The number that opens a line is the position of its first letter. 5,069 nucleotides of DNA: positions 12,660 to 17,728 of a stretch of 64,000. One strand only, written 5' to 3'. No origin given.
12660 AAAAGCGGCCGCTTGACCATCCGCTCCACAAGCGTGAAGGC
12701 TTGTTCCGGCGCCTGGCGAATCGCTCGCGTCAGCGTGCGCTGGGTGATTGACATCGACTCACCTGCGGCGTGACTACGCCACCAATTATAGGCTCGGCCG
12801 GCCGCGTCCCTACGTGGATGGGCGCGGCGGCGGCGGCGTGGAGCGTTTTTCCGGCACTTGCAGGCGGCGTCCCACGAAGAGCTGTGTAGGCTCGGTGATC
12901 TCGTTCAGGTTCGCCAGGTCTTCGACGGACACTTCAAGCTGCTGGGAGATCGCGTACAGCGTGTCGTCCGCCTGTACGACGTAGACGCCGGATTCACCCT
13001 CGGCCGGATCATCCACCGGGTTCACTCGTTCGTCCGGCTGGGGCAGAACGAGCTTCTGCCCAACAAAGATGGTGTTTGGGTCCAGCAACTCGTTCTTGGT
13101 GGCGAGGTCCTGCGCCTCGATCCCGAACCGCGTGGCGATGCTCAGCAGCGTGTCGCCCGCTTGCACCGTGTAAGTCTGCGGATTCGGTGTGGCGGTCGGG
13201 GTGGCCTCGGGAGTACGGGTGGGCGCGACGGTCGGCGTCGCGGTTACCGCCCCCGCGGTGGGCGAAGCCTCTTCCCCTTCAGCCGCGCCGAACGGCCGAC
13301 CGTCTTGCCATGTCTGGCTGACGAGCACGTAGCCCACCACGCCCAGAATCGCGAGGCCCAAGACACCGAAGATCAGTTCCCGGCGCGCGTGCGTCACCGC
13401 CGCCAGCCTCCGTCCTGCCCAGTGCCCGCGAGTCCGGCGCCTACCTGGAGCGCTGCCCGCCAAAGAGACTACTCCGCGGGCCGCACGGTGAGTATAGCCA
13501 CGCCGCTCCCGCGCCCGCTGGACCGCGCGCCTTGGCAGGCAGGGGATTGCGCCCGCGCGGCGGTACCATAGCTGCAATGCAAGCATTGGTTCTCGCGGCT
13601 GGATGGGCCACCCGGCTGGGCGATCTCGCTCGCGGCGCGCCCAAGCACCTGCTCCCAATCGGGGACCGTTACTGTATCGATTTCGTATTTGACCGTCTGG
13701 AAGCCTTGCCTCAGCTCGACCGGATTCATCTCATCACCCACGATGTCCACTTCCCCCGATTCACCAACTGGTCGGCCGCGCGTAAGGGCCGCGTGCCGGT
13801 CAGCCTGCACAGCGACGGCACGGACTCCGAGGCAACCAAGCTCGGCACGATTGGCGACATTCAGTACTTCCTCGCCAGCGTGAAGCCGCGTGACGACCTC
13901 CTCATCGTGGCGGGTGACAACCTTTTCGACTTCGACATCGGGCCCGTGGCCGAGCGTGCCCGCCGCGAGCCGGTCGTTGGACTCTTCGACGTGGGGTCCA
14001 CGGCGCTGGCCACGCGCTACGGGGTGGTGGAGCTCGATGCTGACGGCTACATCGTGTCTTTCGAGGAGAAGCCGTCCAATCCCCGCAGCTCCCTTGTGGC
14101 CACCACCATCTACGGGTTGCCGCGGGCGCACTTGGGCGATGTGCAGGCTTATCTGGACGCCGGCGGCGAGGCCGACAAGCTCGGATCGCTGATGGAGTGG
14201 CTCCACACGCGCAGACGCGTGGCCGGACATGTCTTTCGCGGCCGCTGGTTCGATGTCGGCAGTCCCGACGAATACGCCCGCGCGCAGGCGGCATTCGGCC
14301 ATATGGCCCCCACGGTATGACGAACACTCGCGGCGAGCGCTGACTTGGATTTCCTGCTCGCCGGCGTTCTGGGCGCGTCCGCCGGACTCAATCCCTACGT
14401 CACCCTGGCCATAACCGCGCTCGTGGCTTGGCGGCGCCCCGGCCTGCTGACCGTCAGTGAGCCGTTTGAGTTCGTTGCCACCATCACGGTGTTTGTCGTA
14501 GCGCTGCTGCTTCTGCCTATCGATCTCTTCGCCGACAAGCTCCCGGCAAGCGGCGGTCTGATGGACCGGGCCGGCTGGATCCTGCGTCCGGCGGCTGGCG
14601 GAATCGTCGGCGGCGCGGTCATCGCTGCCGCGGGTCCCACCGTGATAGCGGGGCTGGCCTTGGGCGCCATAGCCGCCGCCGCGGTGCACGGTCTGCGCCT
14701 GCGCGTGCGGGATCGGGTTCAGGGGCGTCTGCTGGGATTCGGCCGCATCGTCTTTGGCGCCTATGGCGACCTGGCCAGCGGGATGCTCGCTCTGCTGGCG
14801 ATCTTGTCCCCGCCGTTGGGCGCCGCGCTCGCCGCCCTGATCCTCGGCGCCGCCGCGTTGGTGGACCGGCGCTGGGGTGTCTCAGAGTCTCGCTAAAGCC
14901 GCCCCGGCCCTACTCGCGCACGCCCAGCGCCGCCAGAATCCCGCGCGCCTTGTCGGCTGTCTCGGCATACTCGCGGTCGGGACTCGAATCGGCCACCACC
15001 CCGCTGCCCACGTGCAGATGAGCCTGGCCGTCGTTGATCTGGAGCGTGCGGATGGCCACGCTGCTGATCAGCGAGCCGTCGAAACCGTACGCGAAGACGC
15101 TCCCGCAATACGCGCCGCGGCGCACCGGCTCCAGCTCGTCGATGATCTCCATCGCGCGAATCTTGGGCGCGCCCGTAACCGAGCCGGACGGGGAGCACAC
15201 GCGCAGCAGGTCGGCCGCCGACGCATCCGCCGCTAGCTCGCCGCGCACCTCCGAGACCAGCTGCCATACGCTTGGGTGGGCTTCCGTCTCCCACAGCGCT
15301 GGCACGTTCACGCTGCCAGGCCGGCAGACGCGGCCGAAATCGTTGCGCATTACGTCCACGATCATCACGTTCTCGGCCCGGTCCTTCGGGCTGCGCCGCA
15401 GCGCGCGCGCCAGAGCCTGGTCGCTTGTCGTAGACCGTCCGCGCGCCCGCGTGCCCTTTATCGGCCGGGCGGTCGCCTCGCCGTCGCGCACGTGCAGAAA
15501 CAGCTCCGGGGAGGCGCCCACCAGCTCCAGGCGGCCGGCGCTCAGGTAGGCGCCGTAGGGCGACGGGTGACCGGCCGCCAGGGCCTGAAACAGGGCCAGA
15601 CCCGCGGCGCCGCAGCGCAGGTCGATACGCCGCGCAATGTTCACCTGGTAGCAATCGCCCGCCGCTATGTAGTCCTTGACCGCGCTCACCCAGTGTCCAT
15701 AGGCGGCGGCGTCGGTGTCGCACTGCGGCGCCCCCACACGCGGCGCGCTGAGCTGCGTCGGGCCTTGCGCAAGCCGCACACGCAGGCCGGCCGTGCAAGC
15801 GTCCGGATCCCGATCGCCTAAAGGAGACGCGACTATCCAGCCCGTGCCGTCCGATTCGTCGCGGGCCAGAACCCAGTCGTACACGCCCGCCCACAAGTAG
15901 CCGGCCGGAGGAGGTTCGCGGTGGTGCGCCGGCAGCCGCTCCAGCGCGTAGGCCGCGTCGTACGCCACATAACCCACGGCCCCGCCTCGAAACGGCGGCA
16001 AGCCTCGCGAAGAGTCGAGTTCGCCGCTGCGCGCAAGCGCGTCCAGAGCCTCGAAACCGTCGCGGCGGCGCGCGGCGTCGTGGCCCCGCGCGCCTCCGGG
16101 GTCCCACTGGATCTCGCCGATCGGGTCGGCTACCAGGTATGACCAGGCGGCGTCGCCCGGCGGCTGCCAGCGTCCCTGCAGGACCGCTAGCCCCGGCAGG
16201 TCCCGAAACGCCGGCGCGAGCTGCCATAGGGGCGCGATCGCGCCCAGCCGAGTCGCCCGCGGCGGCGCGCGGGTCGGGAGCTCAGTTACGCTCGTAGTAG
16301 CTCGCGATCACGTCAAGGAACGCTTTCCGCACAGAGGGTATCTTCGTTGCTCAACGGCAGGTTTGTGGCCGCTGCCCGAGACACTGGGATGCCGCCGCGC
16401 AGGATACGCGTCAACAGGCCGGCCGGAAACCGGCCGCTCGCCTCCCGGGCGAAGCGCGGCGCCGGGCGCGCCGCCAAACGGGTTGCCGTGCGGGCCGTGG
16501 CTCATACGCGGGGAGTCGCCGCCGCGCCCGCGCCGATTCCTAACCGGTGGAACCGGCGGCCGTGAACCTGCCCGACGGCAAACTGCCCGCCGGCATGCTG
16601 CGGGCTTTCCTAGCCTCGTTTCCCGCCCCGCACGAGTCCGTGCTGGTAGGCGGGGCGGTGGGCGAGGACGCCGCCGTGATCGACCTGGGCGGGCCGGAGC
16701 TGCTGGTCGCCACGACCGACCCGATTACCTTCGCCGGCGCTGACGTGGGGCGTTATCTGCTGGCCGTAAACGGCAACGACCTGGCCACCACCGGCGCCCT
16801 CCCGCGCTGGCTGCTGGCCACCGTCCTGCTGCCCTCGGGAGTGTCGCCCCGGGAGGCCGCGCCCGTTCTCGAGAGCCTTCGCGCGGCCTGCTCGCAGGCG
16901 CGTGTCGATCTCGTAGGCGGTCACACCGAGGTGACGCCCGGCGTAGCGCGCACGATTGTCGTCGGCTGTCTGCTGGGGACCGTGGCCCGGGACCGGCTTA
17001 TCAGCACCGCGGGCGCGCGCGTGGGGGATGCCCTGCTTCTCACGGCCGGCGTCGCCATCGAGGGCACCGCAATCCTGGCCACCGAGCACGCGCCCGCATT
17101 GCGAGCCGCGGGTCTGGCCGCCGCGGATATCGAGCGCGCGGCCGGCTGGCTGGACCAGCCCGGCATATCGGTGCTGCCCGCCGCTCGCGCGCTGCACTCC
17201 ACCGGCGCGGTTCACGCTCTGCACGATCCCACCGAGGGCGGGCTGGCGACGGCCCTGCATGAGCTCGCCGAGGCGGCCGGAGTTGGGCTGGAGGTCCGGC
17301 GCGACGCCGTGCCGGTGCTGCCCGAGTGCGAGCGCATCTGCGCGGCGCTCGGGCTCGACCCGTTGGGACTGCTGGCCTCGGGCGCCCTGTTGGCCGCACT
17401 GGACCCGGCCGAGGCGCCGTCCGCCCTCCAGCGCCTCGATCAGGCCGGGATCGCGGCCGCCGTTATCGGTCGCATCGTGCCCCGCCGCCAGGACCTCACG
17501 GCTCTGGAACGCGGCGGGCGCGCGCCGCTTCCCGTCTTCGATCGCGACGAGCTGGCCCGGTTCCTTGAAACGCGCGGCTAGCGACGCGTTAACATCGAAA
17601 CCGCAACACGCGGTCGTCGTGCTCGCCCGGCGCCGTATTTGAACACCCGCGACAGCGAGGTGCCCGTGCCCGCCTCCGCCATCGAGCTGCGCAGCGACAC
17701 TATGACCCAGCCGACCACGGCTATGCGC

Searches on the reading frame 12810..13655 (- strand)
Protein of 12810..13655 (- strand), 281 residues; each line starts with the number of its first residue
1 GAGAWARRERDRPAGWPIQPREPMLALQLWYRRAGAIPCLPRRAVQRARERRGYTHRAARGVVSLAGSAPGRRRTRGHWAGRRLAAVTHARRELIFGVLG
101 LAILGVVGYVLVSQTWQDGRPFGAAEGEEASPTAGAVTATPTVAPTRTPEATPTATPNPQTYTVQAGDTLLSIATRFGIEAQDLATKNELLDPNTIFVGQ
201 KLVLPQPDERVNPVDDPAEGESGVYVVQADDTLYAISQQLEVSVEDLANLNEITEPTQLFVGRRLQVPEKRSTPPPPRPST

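Call 69: search_protein_families(library=pfam, proteins=[window:12810-13655:-], max_evalue=0.0001)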
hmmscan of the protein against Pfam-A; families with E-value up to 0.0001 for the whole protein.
window:12810-13655:- (281 aa): 5 families
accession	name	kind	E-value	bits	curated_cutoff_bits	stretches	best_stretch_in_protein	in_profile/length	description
PF01476.26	LysM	-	2e-28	98.5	20.9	2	162-205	1-43/43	LysM domain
PF23473.1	LysM3_LYK4_5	-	1.7e-10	41.2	29.3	1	161-198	4-40/48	LYK4/5 LysM3 domain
PF23446.1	LysM1_NFP_LYK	-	4.3e-06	27.9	36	0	231-268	16-54/60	NFP/LYK LysM1 domain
PF23472.1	LysM2_CERK1_LYK3_4_5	-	5e-05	23.6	27.4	0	161-205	7-54/56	LYK3/4/5 LysM2 domain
PF23462.1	LysM3_NFP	-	9.2e-05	23.3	28.1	0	161-189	4-32/48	NFP LysM3 domain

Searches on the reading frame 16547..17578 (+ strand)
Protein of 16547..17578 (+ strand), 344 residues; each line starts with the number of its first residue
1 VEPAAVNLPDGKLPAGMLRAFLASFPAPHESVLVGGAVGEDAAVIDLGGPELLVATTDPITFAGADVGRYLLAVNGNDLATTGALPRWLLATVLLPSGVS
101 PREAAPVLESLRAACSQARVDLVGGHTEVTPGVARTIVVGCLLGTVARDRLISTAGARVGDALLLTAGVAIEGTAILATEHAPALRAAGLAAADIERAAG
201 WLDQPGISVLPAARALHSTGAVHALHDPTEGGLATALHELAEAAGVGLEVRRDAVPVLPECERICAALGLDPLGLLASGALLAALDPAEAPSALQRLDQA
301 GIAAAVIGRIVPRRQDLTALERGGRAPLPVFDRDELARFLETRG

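Call 70: search_protein_families(library=pfam, proteins=[window:16547-17578:+], max_evalue=0.0001)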
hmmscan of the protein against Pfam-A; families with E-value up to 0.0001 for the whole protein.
window:16547-17578:+ (344 aa): 2 families
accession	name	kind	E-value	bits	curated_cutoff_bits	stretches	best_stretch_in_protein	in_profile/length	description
PF02769.27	AIRS_C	-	3e-21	76.6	23.1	1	158-314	1-149/156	AIR synthase related protein, C-terminal domain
PF00586.29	AIRS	-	8.9e-18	65.2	24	1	39-142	1-108/112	AIR synthase related protein, N-terminal domain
